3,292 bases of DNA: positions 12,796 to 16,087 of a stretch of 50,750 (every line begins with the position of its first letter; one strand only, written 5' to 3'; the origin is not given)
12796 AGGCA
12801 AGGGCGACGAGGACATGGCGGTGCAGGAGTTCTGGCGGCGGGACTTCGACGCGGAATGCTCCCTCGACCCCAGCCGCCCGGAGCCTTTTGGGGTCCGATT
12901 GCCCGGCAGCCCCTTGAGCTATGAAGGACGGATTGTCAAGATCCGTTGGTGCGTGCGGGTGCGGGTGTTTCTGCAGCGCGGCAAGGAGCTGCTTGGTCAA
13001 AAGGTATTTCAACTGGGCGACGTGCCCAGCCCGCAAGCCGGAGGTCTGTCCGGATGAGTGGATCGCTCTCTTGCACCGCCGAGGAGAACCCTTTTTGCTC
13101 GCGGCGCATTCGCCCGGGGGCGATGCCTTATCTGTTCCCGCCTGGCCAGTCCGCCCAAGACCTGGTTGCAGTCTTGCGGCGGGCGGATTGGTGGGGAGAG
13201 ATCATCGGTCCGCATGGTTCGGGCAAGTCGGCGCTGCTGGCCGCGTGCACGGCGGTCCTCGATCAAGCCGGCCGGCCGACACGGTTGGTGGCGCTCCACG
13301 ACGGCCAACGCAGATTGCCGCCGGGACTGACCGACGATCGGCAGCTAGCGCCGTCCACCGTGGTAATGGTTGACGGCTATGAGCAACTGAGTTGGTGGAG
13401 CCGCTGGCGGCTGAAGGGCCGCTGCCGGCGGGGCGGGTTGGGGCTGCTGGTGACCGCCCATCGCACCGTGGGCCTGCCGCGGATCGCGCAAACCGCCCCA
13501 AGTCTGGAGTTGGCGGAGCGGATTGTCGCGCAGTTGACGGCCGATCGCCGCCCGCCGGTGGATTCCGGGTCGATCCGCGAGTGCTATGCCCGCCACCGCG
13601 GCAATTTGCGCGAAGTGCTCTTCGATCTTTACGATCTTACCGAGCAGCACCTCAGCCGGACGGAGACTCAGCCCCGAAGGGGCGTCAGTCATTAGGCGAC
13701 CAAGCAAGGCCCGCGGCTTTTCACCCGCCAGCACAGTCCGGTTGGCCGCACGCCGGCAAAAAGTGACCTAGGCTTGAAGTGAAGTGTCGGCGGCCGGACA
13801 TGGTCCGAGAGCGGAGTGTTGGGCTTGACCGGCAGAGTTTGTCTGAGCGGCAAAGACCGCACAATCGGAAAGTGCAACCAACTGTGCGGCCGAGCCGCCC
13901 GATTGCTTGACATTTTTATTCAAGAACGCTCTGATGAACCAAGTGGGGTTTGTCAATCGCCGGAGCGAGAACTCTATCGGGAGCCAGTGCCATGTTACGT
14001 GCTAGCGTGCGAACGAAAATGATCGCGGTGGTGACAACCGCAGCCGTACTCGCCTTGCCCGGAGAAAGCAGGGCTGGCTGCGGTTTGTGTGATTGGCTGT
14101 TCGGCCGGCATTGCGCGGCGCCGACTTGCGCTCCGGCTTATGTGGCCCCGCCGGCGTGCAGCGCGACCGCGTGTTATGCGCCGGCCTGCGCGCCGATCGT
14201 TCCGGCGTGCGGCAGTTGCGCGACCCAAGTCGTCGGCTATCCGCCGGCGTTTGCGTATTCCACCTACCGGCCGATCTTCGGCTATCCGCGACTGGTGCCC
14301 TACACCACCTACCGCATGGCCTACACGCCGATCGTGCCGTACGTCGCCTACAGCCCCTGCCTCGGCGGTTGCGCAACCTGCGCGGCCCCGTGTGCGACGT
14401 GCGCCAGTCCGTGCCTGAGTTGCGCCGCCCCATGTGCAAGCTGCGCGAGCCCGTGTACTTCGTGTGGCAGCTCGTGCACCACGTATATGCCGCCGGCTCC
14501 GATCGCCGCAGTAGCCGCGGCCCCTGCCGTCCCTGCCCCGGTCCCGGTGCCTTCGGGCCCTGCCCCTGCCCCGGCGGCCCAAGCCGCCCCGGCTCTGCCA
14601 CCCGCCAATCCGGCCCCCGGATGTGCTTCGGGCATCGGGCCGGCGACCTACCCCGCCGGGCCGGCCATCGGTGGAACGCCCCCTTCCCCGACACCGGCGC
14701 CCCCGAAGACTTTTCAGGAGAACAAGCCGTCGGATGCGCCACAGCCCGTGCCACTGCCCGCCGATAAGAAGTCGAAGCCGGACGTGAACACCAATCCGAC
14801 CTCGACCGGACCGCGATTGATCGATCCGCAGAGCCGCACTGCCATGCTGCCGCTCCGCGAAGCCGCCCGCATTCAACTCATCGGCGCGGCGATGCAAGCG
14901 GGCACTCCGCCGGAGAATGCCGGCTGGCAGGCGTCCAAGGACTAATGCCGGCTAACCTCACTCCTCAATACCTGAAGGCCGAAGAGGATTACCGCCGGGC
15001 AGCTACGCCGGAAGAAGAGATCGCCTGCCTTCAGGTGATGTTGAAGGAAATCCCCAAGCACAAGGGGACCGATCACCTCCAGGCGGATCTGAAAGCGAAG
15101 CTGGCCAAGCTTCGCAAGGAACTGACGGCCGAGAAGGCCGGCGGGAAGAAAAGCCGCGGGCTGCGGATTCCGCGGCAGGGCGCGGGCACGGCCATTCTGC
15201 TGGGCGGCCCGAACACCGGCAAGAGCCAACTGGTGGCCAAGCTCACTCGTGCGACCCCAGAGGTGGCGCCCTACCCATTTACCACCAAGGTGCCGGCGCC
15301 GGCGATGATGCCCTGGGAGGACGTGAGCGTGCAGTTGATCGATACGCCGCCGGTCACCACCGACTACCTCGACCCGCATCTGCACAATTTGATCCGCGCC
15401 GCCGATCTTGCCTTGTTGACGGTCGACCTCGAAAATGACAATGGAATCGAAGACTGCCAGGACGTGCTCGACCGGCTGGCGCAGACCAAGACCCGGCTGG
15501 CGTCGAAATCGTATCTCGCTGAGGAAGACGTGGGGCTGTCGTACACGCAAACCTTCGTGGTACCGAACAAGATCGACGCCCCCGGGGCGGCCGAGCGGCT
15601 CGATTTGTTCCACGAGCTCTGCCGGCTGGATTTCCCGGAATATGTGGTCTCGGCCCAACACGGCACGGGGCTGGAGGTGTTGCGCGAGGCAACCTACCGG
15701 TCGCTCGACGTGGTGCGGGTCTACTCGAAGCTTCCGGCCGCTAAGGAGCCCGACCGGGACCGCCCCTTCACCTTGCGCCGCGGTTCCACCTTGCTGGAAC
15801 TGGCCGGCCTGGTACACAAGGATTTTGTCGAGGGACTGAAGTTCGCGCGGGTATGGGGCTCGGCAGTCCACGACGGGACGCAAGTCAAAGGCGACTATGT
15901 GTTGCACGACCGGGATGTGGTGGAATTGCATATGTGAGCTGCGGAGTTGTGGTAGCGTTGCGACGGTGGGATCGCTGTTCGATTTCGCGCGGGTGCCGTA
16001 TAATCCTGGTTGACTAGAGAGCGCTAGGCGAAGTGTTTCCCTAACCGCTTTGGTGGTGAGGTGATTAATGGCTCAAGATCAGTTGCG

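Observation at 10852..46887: Dispersed palindromic element family built from paired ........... boxes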

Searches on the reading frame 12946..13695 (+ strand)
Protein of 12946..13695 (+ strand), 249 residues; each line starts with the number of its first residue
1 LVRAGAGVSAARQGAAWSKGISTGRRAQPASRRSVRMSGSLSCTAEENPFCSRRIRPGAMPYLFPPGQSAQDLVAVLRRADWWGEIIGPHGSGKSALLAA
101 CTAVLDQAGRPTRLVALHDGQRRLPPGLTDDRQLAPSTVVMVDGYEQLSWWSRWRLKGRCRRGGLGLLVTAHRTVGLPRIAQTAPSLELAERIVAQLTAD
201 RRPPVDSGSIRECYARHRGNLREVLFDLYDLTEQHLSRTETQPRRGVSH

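Call 73: search_protein_families(library=pfam, proteins=[window:12946-13695:+], max_evalue=0.0001)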
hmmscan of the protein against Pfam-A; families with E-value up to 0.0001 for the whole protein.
window:12946-13695:+ (249 aa): 0 families

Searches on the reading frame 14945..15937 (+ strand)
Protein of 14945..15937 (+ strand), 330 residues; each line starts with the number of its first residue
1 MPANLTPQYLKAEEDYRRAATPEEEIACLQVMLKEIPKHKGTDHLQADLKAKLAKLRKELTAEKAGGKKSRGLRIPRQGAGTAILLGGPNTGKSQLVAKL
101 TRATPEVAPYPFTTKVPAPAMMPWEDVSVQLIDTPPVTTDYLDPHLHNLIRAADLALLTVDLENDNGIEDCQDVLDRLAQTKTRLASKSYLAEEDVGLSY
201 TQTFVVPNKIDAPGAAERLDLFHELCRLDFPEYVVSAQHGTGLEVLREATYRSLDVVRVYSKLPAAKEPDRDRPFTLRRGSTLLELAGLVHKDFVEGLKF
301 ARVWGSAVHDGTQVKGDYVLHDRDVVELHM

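Call 73: search_protein_families(library=pfam, proteins=[window:14945-15937:+], max_evalue=0.0001)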
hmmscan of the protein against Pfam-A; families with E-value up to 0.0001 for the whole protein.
window:14945-15937:+ (330 aa): 3 families
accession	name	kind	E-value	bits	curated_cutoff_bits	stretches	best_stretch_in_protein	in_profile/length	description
PF01926.29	MMR_HSR1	-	3e-14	53.5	21.9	1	84-177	3-99/113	50S ribosome-binding GTPase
PF02824.27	TGS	-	5.8e-09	36.3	22.2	1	259-329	3-59/60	TGS domain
PF02421.24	FeoB_N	-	2e-05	24.6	27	1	83-135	3-55/156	Ferrous iron transport protein B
